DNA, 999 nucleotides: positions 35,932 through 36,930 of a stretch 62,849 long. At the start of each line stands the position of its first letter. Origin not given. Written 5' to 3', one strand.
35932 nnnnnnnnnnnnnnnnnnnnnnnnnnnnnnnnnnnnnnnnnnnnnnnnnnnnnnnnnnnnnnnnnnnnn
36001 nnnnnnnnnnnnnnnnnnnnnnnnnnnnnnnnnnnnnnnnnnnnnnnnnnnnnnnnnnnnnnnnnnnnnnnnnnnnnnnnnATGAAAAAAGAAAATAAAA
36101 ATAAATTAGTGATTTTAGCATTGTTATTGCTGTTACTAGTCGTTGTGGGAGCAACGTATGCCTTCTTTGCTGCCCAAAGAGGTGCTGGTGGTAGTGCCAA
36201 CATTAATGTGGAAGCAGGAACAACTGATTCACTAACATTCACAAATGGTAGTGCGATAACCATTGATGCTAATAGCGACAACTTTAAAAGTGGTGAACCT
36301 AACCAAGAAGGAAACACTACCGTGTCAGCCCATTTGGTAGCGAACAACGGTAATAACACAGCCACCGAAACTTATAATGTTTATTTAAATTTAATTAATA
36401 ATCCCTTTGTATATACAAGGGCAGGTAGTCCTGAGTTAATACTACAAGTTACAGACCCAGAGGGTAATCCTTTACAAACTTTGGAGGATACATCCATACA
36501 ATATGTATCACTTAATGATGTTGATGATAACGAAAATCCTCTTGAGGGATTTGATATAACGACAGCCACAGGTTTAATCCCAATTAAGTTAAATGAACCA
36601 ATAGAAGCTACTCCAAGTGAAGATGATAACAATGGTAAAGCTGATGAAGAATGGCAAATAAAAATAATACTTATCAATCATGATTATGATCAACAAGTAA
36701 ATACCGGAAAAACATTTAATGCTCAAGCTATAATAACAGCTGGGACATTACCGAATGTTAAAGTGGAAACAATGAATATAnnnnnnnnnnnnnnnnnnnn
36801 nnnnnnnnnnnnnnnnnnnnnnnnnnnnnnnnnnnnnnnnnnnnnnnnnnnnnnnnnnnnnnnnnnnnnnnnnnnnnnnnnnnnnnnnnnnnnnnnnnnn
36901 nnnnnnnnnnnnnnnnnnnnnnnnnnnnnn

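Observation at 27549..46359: Nine type A genes form an 18.7-kb head-to-tail block with 16-22 bp spacers, individual SD sites and no internal terminators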

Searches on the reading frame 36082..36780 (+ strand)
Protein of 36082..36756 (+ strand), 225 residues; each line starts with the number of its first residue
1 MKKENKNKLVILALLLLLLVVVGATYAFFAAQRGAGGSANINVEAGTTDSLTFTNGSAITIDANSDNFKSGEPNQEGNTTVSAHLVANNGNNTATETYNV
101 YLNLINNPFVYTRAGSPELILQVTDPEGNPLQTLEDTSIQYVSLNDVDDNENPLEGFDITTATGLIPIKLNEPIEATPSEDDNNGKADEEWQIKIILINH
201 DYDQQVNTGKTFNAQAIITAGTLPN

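Call 39: search_protein_families(library=pfam, proteins=[window:36172-36780:+], max_evalue=10)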
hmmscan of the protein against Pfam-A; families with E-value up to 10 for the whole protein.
window:36172-36780:+ (203 aa): 0 families

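Call 74: search_protein_representatives(protein=window:36082-36756:+)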
Query: 225 residues. Proteins with E-value up to 0.001 (for the whole library): 910; up to 1e-10: 682; up to 1e-30: 107. The best 150 are listed.
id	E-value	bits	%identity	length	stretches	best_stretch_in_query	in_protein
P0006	1.1e-123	427.4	89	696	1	1-225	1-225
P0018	2.6e-76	272.6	60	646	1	3-224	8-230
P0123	4.1e-75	268.7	61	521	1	1-218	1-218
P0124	6.8e-75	268.0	64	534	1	5-218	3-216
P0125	7.3e-44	166.6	48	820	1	5-220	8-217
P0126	8.6e-44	166.4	50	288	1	3-219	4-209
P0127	2.0e-43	165.2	49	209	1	2-218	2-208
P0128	4.0e-43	164.2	47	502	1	4-219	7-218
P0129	3.2e-42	161.3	48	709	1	2-219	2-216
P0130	5.1e-42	160.6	48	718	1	6-221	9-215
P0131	5.1e-41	157.4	52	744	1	3-220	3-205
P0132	6.7e-41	157.0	46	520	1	2-218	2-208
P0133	2.2e-40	155.3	47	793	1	4-220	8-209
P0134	8.7e-40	153.3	49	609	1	5-222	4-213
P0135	1.5e-39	152.6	47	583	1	1-219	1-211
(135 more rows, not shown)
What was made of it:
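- It is always N-terminal in 910 clusters at 50% identity (call 74).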
